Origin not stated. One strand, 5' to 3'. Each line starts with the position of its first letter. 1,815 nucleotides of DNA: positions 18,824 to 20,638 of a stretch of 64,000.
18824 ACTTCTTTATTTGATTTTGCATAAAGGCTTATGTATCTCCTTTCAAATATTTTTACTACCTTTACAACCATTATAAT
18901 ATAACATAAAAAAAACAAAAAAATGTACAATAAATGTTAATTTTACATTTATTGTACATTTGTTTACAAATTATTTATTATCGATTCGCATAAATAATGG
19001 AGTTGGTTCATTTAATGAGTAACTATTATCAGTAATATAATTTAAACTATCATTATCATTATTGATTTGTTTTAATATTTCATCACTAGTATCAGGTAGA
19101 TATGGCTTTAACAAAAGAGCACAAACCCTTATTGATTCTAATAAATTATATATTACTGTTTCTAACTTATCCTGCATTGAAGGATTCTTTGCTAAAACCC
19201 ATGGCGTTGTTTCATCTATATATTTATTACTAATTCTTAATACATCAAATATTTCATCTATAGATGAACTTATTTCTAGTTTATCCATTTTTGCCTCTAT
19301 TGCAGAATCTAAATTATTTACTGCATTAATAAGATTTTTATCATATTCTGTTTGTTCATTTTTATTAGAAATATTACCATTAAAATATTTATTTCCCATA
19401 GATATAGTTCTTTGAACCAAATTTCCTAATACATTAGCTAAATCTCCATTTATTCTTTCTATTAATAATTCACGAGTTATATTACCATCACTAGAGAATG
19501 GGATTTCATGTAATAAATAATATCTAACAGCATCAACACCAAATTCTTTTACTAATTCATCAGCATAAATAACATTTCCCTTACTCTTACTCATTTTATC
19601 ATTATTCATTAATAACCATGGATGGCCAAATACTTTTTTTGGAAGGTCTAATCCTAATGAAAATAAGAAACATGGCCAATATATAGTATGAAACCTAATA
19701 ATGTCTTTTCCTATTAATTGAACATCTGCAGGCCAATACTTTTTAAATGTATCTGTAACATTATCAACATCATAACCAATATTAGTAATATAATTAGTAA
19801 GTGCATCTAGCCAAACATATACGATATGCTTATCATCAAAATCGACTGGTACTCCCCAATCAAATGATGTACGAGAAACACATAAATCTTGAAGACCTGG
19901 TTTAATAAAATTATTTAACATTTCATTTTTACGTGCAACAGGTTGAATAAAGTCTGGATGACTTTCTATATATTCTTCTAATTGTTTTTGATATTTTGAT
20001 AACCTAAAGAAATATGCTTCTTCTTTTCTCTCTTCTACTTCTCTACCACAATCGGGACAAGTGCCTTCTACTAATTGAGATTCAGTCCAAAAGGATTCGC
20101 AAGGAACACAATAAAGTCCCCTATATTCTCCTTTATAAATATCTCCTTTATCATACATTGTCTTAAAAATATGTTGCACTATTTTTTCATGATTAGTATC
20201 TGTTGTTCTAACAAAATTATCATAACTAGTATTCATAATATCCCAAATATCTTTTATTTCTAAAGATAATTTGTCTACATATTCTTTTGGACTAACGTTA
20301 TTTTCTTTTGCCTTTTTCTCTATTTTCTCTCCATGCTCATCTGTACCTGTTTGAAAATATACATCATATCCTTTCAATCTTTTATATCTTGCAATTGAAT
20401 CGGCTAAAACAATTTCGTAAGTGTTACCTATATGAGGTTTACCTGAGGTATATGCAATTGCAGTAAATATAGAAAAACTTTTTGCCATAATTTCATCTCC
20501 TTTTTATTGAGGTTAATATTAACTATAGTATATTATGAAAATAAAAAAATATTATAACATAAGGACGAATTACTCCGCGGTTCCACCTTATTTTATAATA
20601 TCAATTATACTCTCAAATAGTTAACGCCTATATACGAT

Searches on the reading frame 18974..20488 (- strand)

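Call 62: search_protein_families(library=pfam, proteins=[window:18974-20488:-], max_evalue=0.00001)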
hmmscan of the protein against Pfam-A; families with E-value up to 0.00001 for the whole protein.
window:18974-20488:- (505 aa): 6 families
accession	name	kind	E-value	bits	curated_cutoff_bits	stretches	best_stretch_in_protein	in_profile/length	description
PF09334.17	tRNA-synt_1g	-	7.2e-116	387.6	20.1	2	147-361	172-390/391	tRNA synthetases class I (M)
PF00133.28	tRNA-synt_1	-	9.3e-33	114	22.7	2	3-216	23-244/414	tRNA synthetases class I (I, L, M and V)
PF01406.26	tRNA-synt_1e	-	9.8e-13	48.6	27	1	16-171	21-178/301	tRNA synthetases class I (C) catalytic domain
PF19303.5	Anticodon_3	-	1.1e-10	42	23.5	1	377-481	5-107/152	Anticodon binding domain of methionyl tRNA ligase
PF08264.19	Anticodon_1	-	9.2e-08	32.5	25.1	1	383-481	1-98/148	Anticodon-binding domain of tRNA ligase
PF01921.24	tRNA-synt_1f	-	7.9e-07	28.8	27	0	283-330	267-314/360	tRNA synthetases class I (K)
